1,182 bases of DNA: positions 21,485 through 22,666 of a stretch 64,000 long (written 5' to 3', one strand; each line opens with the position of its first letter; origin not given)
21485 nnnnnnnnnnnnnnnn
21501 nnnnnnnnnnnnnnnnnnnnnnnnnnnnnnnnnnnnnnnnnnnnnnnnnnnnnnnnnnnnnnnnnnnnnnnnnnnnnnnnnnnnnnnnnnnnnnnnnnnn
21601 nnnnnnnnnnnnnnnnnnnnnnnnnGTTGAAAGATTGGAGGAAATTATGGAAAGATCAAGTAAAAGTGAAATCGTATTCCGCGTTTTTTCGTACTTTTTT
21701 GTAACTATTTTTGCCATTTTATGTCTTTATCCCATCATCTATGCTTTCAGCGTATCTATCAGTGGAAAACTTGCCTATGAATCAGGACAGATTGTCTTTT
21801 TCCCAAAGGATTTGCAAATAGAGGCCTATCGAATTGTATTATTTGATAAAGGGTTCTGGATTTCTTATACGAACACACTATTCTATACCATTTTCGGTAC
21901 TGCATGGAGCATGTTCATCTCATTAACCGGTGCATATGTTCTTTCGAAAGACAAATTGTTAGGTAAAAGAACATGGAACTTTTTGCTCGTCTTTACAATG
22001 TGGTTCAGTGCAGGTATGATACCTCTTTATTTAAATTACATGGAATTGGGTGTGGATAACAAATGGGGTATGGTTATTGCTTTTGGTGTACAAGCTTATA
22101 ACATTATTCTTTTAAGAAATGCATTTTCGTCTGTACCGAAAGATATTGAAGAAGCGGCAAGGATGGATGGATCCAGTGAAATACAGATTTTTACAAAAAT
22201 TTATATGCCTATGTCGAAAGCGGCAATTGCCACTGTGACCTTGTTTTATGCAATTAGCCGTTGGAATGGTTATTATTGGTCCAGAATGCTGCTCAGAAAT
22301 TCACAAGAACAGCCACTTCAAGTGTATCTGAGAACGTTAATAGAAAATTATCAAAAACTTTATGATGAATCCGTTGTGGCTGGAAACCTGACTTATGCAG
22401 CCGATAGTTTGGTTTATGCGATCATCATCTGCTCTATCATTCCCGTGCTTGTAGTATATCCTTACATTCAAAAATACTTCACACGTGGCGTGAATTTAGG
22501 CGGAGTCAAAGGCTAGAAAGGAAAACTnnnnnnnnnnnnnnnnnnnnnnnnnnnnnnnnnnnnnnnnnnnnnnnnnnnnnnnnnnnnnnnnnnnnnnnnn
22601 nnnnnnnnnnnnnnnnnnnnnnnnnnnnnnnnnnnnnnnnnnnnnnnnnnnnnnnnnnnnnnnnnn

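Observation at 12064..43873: A roughly 32-kb Gram-positive polysaccharide utilisation island with an unusual enzyme mix and ambiguous substrate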

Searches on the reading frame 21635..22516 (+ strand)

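Call 3: search_protein_families(library=pfam, proteins=[window:21635-22516:+], max_evalue=0.01)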
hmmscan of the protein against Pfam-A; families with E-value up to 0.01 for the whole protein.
window:21635-22516:+ (293 aa): 1 family
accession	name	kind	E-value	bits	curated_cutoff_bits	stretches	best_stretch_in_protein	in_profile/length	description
PF00528.27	BPD_transp_1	-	5.1e-13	49.6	26.4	1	15-286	20-182/184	Binding-protein-dependent transport system inner membrane component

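Call 9: search_protein_families(library=ncbifam, proteins=[window:21635-22516:+], max_evalue=0.01)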
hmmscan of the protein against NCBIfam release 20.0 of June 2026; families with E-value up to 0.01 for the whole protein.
window:21635-22516:+ (293 aa): 15 families
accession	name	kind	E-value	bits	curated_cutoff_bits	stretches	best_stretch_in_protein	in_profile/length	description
NF040932.1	ABC_arch_GlcU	equivalog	4.3e-19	69.2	340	1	19-288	5-267/272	glucose ABC transporter permease GlcU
NF008231.0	PRK10998.1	equivalog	2.4e-14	53.6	261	1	86-293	93-296/296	maltose ABC transporter permease MalG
NF008210.0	PRK10973.1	equivalog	1.3e-11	44.7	297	1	73-286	72-276/281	sn-glycerol-3-phosphate ABC transporter permease UgpE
TIGR01581.1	Mo_ABC_porter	hypoth_equivalog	8.5e-10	38.5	210.3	1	143-235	103-201/225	ABC transporter permease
NF040839.1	tungstate_WtpB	equivalog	1.8e-07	31.1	340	1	120-201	102-185/251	tungstate ABC transporter permease WtpB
TIGR02141.1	modB_ABC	equivalog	9.4e-06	25.4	182.6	1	126-203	62-143/208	molybdate ABC transporter permease subunit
NF006939.0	PRK09421.1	equivalog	2.1e-05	24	262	1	117-201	66-153/230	molybdate ABC transporter permease subunit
NF040931.1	ABC_arch_GlcT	equivalog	5.6e-05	22.9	360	1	157-271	159-267/278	glucose ABC transporter permease GlcT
TIGR02139.1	permease_CysT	equivalog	0.00022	20.9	246.1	1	120-234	108-222/265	sulfate ABC transporter permease subunit CysT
NF007852.0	PRK10561.1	equivalog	0.00023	21.1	335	1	154-277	171-287/295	sn-glycerol-3-phosphate ABC transporter permease UgpA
TIGR03416.1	ABC_choXWV_perm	equivalog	0.00055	19.5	363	1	67-200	77-209/267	choline ABC transporter permease subunit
NF008232.0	PRK10999.1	equivalog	0.00071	18.4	392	1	154-193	388-427/520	maltose ABC transporter permease MalF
TIGR00969.1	3a0106s02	subfamily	0.00096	18.7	240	1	117-251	116-253/272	sulfate ABC transporter permease subunit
NF009302.0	PRK12659.1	equivalog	0.001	18.9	154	1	146-170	81-105/117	Na+/H+ antiporter subunit C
NF008049.0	PRK10782.1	subfamily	0.0079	15.9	212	0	149-202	97-153/217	methionine ABC transporter permease MetI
